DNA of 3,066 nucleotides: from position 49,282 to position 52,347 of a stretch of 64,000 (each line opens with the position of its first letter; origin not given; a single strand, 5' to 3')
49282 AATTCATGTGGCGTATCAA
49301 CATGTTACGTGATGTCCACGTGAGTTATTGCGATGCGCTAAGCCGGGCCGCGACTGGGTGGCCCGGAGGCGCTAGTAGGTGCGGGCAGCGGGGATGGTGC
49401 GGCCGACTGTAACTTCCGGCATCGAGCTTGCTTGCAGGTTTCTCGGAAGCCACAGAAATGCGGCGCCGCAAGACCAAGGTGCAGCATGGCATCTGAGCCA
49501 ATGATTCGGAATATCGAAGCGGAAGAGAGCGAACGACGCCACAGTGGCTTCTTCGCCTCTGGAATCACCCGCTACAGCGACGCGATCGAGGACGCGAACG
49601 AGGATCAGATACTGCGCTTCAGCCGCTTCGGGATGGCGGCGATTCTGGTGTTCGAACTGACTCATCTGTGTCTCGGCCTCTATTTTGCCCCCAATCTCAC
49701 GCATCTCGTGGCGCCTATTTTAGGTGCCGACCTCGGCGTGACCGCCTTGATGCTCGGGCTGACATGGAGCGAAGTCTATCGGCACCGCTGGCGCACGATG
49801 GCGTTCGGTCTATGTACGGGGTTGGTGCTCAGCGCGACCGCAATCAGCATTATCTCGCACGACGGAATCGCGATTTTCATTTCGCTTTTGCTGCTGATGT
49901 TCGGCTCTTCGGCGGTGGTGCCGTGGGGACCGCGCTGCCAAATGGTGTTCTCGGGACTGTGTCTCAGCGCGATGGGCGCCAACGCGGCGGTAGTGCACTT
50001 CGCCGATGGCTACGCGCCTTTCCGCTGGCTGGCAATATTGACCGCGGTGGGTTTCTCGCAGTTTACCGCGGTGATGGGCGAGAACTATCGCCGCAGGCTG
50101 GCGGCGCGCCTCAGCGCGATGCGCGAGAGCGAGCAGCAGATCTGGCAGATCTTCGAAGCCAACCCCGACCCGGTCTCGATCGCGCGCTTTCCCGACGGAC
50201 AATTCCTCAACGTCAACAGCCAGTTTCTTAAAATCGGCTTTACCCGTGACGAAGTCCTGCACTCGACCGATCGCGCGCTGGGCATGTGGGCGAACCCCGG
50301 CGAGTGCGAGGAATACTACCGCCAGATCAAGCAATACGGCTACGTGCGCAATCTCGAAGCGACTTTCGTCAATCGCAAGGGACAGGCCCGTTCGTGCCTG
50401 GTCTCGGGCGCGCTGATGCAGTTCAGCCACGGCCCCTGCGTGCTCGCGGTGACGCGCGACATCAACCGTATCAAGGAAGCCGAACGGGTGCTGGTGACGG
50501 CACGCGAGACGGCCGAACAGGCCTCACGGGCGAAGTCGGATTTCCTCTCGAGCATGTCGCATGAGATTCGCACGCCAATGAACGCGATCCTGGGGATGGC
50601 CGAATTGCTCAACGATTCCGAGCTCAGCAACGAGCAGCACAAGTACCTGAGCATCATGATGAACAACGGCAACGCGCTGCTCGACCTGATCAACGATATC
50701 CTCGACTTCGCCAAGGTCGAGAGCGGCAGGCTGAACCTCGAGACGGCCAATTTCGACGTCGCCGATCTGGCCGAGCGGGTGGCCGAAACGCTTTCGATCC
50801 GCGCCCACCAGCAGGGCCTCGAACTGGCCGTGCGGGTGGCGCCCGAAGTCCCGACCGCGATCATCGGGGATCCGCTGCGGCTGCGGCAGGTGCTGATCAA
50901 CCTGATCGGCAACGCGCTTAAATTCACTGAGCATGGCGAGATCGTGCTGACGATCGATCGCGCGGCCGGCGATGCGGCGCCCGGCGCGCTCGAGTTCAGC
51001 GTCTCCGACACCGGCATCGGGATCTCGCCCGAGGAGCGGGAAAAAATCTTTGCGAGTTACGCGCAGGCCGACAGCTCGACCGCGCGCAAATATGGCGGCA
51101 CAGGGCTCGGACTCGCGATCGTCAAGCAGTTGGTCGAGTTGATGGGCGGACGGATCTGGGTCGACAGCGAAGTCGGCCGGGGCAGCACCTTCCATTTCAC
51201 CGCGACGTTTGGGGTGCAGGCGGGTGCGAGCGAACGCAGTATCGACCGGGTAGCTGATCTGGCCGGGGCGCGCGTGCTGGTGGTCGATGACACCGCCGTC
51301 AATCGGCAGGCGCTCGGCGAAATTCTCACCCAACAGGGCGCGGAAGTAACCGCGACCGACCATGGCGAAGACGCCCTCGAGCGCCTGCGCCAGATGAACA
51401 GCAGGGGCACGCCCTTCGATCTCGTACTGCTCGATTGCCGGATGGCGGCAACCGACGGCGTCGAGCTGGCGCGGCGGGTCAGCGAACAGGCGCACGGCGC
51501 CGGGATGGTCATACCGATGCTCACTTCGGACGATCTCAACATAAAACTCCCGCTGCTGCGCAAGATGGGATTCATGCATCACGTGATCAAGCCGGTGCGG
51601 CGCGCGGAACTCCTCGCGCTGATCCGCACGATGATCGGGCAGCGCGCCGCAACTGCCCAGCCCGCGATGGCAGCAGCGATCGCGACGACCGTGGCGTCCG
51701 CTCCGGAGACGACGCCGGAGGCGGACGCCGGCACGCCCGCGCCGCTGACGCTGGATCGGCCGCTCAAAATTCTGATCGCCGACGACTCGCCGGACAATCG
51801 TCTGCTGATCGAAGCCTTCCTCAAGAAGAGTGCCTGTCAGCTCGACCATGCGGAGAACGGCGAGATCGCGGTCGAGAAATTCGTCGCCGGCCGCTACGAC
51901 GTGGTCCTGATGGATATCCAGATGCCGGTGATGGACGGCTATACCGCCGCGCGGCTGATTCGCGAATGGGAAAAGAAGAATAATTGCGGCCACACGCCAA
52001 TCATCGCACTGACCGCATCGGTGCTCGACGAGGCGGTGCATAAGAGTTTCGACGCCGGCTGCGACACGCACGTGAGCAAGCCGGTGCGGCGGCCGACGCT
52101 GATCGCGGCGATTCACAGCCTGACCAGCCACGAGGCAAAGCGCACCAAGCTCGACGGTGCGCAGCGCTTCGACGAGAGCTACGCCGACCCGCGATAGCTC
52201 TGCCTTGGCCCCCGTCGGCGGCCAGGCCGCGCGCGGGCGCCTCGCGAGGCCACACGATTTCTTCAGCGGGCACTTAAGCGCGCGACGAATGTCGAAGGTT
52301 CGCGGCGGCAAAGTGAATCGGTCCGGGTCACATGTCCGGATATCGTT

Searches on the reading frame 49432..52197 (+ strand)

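Call 32: search_protein_families(library=pfam, proteins=[window:49432-52197:+], max_evalue=0.001)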
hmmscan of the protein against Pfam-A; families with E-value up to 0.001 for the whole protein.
window:49432-52197:+ (921 aa): 3 families
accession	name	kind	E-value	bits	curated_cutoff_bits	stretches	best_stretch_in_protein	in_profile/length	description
PF00072.30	Response_reg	-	4.4e-44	149.6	30.2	2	780-894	1-110/111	Response regulator receiver domain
PF02518.31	HATPase_c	-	1.2e-32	113.1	26.4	1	479-590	1-106/111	Histidine kinase-, DNA gyrase B-, and HSP90-like ATPase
PF00512.31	HisKA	-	1.5e-21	76.6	26.9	1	367-432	1-66/66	His Kinase A (phospho-acceptor) domain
